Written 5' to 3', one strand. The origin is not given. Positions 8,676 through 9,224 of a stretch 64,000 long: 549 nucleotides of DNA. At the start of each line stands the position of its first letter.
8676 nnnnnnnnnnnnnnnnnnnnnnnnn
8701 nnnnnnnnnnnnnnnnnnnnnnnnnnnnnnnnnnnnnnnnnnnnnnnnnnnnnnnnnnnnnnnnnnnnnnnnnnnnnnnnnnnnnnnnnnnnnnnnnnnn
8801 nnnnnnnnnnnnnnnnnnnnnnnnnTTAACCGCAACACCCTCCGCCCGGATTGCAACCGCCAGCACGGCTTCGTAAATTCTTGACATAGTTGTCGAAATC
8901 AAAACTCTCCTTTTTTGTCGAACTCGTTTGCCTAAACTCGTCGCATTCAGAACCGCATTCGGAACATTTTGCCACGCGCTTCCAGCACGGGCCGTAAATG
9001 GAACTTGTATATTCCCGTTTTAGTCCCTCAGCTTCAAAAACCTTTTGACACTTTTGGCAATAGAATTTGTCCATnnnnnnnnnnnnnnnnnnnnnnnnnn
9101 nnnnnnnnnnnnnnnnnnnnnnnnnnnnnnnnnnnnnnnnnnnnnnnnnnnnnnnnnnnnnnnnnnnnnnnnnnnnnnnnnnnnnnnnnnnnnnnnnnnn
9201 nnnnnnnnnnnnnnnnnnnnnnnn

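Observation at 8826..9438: Two small proteins at the 3' end of the ars operon share a C-terminal Gly/Cys tail (…GGGGCCG* and …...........*)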

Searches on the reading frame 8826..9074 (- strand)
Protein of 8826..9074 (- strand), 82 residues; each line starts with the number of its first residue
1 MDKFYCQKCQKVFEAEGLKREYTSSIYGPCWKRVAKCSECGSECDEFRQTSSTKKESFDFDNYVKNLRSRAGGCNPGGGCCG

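Call 3: search_protein_families(library=pfam, proteins=[window:8826-9074:-], max_evalue=0.1)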
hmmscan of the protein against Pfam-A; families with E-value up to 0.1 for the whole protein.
window:8826-9074:- (82 aa): 0 families

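Call 8: search_protein_families(library=ncbifam, proteins=[window:8826-9074:-], max_evalue=0.1)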
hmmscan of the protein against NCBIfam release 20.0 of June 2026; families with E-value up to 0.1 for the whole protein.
window:8826-9074:- (82 aa): 0 families

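Call 12: find_homologous_proteins(query=window:8826-9074:-, max_evalue=0.001)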
Query window:8826-9074:- (82 aa): 14 proteins with E <= 0.001 among 14 candidates.
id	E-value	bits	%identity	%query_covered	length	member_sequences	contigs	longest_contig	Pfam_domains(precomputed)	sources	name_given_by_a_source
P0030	8.5e-42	159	79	94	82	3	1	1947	-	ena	-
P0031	2.7e-39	151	80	100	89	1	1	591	-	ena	-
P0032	2.9e-39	151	77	100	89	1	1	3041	-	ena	-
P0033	2.9e-38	148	73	94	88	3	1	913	-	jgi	-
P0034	1.5e-37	145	76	85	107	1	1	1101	-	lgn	-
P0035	6.5e-36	140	71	100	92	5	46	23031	-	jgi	-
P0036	5.9e-34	134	68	94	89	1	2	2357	-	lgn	-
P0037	1.4e-33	133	68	84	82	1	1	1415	-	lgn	-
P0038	2.3e-33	132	70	85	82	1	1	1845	-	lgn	-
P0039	2.3e-32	129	65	100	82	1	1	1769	-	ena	-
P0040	2.4e-31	126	72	82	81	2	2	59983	-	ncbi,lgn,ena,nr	ncbi:MAG: hypothetical protein NC931_06955 [Candidatus Omnitrophica bacterium]|nr:hypothetical prote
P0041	3.4e-30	122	70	96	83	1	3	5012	-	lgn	-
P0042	1.8e-23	100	52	84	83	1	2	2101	-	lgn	-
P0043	4.5e-23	99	55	100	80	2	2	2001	-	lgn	-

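Call 17: find_encoding_contigs(protein=P0040, flank=8000, max_places=3)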
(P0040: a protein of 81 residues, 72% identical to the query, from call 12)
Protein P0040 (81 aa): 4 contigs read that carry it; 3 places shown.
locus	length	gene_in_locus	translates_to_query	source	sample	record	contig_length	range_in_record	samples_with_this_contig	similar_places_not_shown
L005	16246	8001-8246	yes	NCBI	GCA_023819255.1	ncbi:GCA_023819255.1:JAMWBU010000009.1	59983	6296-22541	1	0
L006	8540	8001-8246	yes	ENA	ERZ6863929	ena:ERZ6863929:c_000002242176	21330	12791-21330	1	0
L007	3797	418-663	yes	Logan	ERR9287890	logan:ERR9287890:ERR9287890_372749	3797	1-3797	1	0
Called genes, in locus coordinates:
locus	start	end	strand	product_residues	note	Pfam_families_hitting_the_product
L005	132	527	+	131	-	PF04734:Ceramidase_alk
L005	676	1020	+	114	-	PF01022:HTH_5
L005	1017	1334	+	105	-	PF06953:ArsD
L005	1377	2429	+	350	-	PF13593:SBF_like, PF01758:SBF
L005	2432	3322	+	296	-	PF00582:Usp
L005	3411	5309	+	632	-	PF00142:Fer4_NifH (faint), PF00448:SRP54 (faint), PF01656:CbiA, PF02374:ArsA_ATPase, PF13614:AAA_31, PF02374:ArsA_ATPase, PF13614:AAA_31, PF01656:CbiA, +4 more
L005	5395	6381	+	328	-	PF13593:SBF_like, PF01758:SBF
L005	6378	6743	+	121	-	PF06133:Com_YlbF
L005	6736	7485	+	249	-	PF01135:PCMT, PF01209:Ubie_methyltran, PF05175:MTS, PF06325:PrmA, PF13489:Methyltransf_23, PF13847:Methyltransf_31, PF08241:Methyltransf_11, PF08242:Methyltransf_12, +6 more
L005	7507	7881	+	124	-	-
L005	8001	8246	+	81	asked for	-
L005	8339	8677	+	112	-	PF12072:RNase_Y_N (weak), PF16999:V-ATPase_G_2 (weak)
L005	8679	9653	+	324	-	PF01992:vATP-synt_AC39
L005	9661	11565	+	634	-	PF01496:V_ATPase_I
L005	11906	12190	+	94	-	PF01990:ATP-synt_F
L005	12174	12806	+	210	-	PF01991:vATP-synt_E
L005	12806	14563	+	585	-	PF02874:ATP-synt_ab_N, PF16886:ATP-synt_ab_Xtn, PF00006:ATP-synt_ab, PF22919:ATP-synt_VA_C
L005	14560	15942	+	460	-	PF02874:ATP-synt_ab_N (weak), PF00006:ATP-synt_ab, PF22919:ATP-synt_VA_C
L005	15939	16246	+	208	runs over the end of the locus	PF01813:ATP-synt_D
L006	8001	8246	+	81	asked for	-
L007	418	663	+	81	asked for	-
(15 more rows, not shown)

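Call 18: find_encoding_contigs(protein=P0035, flank=8000, max_places=6)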
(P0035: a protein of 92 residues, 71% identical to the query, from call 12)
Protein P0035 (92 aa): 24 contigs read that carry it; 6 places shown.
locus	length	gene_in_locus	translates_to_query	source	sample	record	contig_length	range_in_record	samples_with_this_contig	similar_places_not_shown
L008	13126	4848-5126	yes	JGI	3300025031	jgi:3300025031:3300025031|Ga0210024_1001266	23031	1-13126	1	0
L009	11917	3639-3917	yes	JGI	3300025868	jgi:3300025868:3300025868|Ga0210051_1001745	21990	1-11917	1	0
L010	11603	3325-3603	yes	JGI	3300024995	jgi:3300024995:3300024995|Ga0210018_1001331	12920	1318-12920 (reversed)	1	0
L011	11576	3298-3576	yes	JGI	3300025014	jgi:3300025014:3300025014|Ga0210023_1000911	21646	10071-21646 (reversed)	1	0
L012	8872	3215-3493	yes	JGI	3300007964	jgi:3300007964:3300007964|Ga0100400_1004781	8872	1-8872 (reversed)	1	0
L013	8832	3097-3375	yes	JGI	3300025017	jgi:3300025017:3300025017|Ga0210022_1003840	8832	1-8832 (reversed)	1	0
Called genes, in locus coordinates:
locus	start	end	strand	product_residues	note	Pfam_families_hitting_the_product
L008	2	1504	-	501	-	?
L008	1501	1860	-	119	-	-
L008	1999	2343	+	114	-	PF01022:HTH_5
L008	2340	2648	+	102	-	PF06953:ArsD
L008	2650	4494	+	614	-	PF00142:Fer4_NifH (faint), PF00448:SRP54 (faint), PF01656:CbiA, PF02374:ArsA_ATPase, PF13614:AAA_31, PF01656:CbiA (weak), PF02374:ArsA_ATPase, PF13614:AAA_31, +4 more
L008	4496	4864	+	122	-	PF06133:Com_YlbF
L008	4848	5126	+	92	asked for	-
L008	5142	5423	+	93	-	-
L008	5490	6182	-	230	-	PF01797:Y1_Tnp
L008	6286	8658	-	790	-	PF02190:LON_substr_bdg, PF00004:AAA, PF07728:AAA_5, PF22667:Lon_lid, PF05362:Lon_C, PF13541:ChlI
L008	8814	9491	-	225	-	PF03734:YkuD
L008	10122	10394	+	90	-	PF01541:GIY-YIG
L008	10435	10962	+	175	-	PF13328:HD_4, PF01966:HD (weak)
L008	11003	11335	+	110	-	PF03692:CxxCxxCC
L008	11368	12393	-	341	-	PF13439:Glyco_transf_4, PF00534:Glycos_transf_1, PF13692:Glyco_trans_1_4, PF26337:Gtf3_C (faint)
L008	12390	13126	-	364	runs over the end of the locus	-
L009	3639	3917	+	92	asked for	-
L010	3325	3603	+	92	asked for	-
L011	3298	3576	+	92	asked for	-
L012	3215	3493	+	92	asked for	-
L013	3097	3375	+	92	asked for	-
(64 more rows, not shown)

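Call 24: search_protein_families(library=ncbifam, proteins=[window:8826-9074:-, P0040, P0043], max_evalue=10)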
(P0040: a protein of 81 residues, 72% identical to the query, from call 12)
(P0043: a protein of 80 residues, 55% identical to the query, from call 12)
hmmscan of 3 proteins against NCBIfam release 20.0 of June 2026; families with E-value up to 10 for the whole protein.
window:8826-9074:- (82 aa): 2 families
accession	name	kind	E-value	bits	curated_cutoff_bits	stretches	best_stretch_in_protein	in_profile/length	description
TIGR02605.1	CxxC_CxxC_SSSS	subfamily_domain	0.55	10.3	31.3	2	4-15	6-17/52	FmdB family zinc ribbon protein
NF001604.0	PRK00398.1-1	equivalog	3.3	7.4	103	1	1-19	1-19/48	DNA-directed RNA polymerase subunit P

P0040 (81 aa): 3 families
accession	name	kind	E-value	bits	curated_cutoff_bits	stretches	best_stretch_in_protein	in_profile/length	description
NF001604.0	PRK00398.1-1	equivalog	0.12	11.9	103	1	1-17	1-17/48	DNA-directed RNA polymerase subunit P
NF007020.0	PRK09485.1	equivalog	0.72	8.8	215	1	32-80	241-289/306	homocysteine S-methyltransferase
TIGR02605.1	CxxC_CxxC_SSSS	subfamily_domain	2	8.6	31.3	0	4-42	6-34/52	FmdB family zinc ribbon protein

P0043 (80 aa): 2 families
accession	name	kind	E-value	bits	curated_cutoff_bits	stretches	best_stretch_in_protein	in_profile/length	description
TIGR02605.1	CxxC_CxxC_SSSS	subfamily_domain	0.066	13.3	31.3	1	4-43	6-35/52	FmdB family zinc ribbon protein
NF001604.0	PRK00398.1-1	equivalog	7.1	6.3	103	1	1-16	1-16/48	DNA-directed RNA polymerase subunit P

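Call 43: predict_structure(alignment_id=A2)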
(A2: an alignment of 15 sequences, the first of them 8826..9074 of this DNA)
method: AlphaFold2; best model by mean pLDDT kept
length: 82 residues; sequences in the alignment: 15
mean_pLDDT: 75.0   pTM: 0.47
mean pLDDT of the five models: 75.0, 68.7, 65.0, 47.8, 46.2
residues with pLDDT >= 90: 38; 70-90: 14; 50-70: 11; < 50: 19
segments of 3 or more residues with pLDDT < 50: 51-57, 71-82
pLDDT, mean of each block of 10 residues (from residue 1): 90 92 91 93 82 51 65 43 41
secondary structure, 60 per line:
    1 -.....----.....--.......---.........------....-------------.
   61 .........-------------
elements in order: E2-6 E11-15 E18-24 E28-36 E43-46 H60-69

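Call 47: fold_search(model_id=the predicted structure, library=pdb)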
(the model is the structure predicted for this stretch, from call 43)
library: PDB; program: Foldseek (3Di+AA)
matches with E <= 10: 117; with E <= 0.001: 0
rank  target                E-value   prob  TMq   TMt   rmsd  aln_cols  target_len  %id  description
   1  5yzg_Y                2.3e-01  0.77  0.38  0.18   7.4       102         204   15  The Cryo-EM Structure of Human Catalytic Step I Spliceosome (C complex) at 4.1 angstrom resolution (released 2018-08-08)
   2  6zym_u                4.4e-01  0.51  0.36  0.21   9.8        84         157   18  Human C Complex Spliceosome - High-resolution CORE (released 2020-10-14)
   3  7b9v_D                6.6e-01  0.51  0.37  0.18   9.0        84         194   11  Yeast C complex spliceosome at 2.8 Angstrom resolution with Prp18/Slu7 bound (released 2021-03-10)
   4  6tmf_W                1.1e+00  0.11  0.14  0.19   9.8        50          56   20  Structure of an archaeal ABCE1-bound ribosomal post-splitting complex (released 2020-02-12)
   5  6sc9_A                1.4e+00  0.18  0.27  0.07  11.3        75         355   20  dAb3/HOIP-RBR-HOIPIN-8 (released 2019-11-27)
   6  8dy7_G                1.5e+00  0.13  0.20  0.17  12.2        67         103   13  Streptomyces venezuelae RNAP transcription open promoter complex with WhiA and WhiB transcription factors (released 2023-03-01)
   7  6sw9_C                1.6e+00  0.08  0.14  0.18  10.1        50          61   18  IC2A model of cryo-EM structure of a full archaeal ribosomal translation initiation complex devoid of aIF1 in P. abyss (released 2020-02-19)
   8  1wid_MODEL_1_A        2.1e+00  0.21  0.28  0.21  12.5        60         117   12  Solution Structure of the B3 DNA-Binding Domain of RAV1 (released 2004-11-28)
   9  6a2i_A                2.2e+00  0.41  0.38  0.49   4.1        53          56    9  Architectural roles of Cren7 in folding crenarchaeal chromatin filament (released 2019-01-16)
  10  9e7v_J                2.2e+00  0.09  0.20  0.16  13.8        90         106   12  Off-pathway Mycobacterium tuberculosis transcription initiation promoter complex (RNA Polymerase with Sigma-A, CarD, a (released 2025-10-01)
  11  6skf_Az               2.2e+00  0.08  0.14  0.19   9.9        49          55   20  Cryo-EM Structure of T. kodakarensis 70S ribosome (released 2020-07-29)
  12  6sc5_A                2.3e+00  0.14  0.27  0.07  10.1        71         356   21  dAb3/HOIP-RBR-Ligand2 (released 2019-11-27)
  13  7kin_J                2.3e+00  0.09  0.20  0.16  14.6        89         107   12  Mycobacterium tuberculosis WT RNAP transcription open promoter complex with WhiB7 promoter (released 2021-04-21)
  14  7ef3_B                2.5e+00  0.14  0.31  0.21   9.8        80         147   12  crystal structure of maize SHH2 SAWADEE domain in complex with H3K9me2 peptide (released 2021-06-30)
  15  9dxh_A                2.5e+00  0.14  0.25  0.06  11.0        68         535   16  attPmm and attBmm bound serine integrase complex in the pre-rotation state (released 2026-01-21)
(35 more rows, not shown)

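Call 56: list_cluster_members(proteins=[P0001, window:8826-9074:-, P0024, P0007, P0002, P0040])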
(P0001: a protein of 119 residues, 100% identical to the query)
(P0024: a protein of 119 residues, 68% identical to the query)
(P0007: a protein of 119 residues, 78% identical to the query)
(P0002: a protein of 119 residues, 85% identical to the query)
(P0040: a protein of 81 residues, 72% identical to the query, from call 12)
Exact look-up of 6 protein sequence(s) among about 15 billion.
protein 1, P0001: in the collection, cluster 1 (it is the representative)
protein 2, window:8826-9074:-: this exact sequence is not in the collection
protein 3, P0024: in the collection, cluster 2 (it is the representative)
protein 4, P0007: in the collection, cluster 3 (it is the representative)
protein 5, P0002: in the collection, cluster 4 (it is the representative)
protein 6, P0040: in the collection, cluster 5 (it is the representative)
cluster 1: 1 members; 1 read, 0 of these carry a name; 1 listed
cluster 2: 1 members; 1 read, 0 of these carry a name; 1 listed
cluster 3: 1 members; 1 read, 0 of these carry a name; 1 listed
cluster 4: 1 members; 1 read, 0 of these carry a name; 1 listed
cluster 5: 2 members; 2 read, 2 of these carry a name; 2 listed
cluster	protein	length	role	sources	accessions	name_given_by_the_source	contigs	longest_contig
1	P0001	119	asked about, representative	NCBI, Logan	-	-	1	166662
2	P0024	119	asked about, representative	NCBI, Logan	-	-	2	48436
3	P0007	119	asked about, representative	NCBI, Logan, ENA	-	-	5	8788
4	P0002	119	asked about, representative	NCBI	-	-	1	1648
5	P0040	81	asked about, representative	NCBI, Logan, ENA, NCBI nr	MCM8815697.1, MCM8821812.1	MAG: hypothetical protein NC931_06955 [Candidatus Omnitrophica bacterium] | hypothetical protein [Candidatus Omnitrophota bacterium]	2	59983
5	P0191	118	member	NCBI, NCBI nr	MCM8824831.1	MAG: hypothetical protein NC937_01570, partial [Candidatus Omnitrophica bacterium] | hypothetical protein [Candidatus Omnitrophota bacterium]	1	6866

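Call 57: find_related_loci(query=A2, collection=genome_contigs, flank=7000)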
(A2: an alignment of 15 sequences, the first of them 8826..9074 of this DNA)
Query A2 (82 aa) in genome_contigs; peptide patterns used: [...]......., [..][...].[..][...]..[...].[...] (x = any residue, [..] = any of these).
192 stretches matched a pattern; 8 encode a relative of the query (tblastn E <= 1e-3); 8 distinct loci.
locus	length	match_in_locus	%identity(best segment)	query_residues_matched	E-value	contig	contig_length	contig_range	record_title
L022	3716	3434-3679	80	1-82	6e-46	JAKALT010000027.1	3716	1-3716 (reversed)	MAG: bacterium isolate WY5.bin133 NODE_55156_length_3716_cov_2.077804, whole genome shotgun sequence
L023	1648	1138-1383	82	1-82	7e-45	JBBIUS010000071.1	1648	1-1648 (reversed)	MAG: Candidatus Falkowbacteria bacterium isolate ETS170220_bin_59 NODE_61349_length_1648_cov_5.88494, whole genome shotg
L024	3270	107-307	72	1-67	2e-31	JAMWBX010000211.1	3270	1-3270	MAG: Candidatus Omnitrophota bacterium isolate DG_2.bins.114.Tibet NODE_51083_length_3270_cov_1.046134, whole genome sho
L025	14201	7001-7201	72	1-67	1e-30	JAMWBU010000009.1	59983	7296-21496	MAG: Candidatus Omnitrophota bacterium isolate DG_1_6.bins.57.Tibet NODE_431_length_59983_cov_1.374800, whole genome sho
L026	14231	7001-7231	68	1-77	8e-30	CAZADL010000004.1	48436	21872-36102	MAG TPA_asm: uncultured Candidatus Saccharibacteria bacterium isolate SRP271791_co2_38 genome assembly, contig: NODE_79_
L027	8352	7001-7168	64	1-56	1e-20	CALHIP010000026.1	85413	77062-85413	MAG: uncultured Patescibacteria group bacterium isolate S1_Bin_Bin_48_sub_1 genome assembly, contig: c_000000329090, who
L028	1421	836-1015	55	1-60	2e-20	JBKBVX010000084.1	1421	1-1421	MAG: Patescibacteria group bacterium isolate 21H_023.bin.67 NODE_84_length_1421_cov_2.898810, whole genome shotgun seque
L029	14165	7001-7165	47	3-57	2e-15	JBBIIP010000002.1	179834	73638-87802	MAG: Lentimicrobiaceae bacterium isolate CYS170214_bin_141 NODE_12_length_179834_cov_8.974057, whole genome shotgun sequ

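Call 66: find_related_loci(query=A2, collection=metagenome_contigs, flank=4000)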
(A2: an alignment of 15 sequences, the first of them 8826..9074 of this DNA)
Query A2 (82 aa) in metagenome_contigs; peptide patterns used: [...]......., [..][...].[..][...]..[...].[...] (x = any residue, [..] = any of these).
438 stretches matched a pattern; 21 encode a relative of the query (tblastn E <= 1e-3); 21 distinct loci.
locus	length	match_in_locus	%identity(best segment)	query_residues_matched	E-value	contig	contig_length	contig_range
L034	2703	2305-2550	74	1-82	7e-41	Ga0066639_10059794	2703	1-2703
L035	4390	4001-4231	69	1-77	2e-31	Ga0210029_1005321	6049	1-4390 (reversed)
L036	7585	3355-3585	69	1-77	2e-31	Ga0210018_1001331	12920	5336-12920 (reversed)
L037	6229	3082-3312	69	1-77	2e-31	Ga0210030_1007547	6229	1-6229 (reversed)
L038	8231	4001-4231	69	1-77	2e-31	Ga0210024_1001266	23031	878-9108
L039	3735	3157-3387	69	1-77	2e-31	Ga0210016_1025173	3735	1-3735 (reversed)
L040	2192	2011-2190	70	1-60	1e-27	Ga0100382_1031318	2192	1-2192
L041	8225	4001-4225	61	2-76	2e-25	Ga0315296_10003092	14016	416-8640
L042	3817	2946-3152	59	1-70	2e-23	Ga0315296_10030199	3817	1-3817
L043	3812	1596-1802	55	2-70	3e-23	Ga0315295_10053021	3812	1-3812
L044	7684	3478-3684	55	2-70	3e-23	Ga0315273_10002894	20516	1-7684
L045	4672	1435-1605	61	1-57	1e-20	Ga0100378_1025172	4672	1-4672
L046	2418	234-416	59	1-61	1e-20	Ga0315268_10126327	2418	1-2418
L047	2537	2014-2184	61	1-57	1e-20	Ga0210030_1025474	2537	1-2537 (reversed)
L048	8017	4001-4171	61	1-57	1e-20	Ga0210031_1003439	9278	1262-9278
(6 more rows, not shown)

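Call 69: search_protein_families(library=pfam, proteins=[L027:5942-6994:+, L027:5674-5916:+, L048:4001-4213:+, L027:7629-7883:+], max_evalue=0.01)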
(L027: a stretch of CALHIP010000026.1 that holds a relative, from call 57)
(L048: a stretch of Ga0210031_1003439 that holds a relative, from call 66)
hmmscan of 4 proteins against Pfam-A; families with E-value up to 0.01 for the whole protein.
L027:5942-6994:+ (351 aa): 1 family
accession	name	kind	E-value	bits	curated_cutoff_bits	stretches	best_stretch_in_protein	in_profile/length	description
PF03773.19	ArsP_1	-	1.7e-62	211.7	32.3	1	61-342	9-293/294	Predicted permease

L027:5674-5916:+ (81 aa): 1 family
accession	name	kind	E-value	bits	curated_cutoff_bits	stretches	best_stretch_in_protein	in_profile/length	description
PF13192.12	Thioredoxin_3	-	4.8e-21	75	24.8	1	1-77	1-76/76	Thioredoxin domain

L048:4001-4213:+ (71 aa): 0 families

L027:7629-7883:+ (85 aa): 2 families
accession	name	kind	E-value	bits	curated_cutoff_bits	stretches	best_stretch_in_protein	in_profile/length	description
PF01883.24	FeS_assembly_P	-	1.7e-24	86.3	23.5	1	9-81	1-72/73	Iron-sulfur cluster assembly protein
PF08478.15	POTRA_1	-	0.00025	21.7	23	1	40-84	15-58/69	POTRA domain, FtsQ-type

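Call 77: search_protein_families(library=ncbifam, proteins=[L005:3411-5306:+, L008:2650-4491:+, L041:1403-3244:+], max_evalue=1e-60)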
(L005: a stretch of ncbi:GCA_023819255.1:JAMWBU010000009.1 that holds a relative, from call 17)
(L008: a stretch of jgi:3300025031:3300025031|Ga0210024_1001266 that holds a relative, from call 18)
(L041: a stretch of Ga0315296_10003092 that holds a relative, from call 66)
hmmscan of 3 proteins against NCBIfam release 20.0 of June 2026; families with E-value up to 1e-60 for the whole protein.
L005:3411-5306:+ (632 aa): 3 families
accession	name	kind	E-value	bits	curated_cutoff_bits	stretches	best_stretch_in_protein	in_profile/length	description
NF041417.1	ArsA_halo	exception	3.7e-196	653.5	800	1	2-616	12-616/617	arsenical pump-driving ATPase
TIGR04291.1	arsen_driv_ArsA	equivalog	4.4e-148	494.4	650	2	2-293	3-295/565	arsenical pump-driving ATPase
TIGR00345.1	GET3_arsA_TRC40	subfamily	8.5e-140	465.4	135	2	6-287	1-297/299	TRC40/GET3/ArsA family transport-energizing ATPase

L008:2650-4491:+ (614 aa): 3 families
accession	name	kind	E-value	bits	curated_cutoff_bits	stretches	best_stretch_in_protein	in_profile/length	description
NF041417.1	ArsA_halo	exception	5.9e-192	639.6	800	1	3-613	12-616/617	arsenical pump-driving ATPase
TIGR04291.1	arsen_driv_ArsA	equivalog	4.9e-144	481.1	650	1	3-273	3-274/565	arsenical pump-driving ATPase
TIGR00345.1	GET3_arsA_TRC40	subfamily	4.5e-137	456.5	135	2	7-282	1-291/299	TRC40/GET3/ArsA family transport-energizing ATPase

L041:1403-3244:+ (614 aa): 3 families
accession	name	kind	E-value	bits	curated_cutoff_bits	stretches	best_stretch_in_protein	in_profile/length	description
NF041417.1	ArsA_halo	exception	5e-192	639.9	800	1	2-613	11-616/617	arsenical pump-driving ATPase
TIGR04291.1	arsen_driv_ArsA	equivalog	1.1e-144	483.2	650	1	2-274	2-275/565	arsenical pump-driving ATPase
TIGR00345.1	GET3_arsA_TRC40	subfamily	2.9e-135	450.6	135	2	7-281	1-290/299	TRC40/GET3/ArsA family transport-energizing ATPase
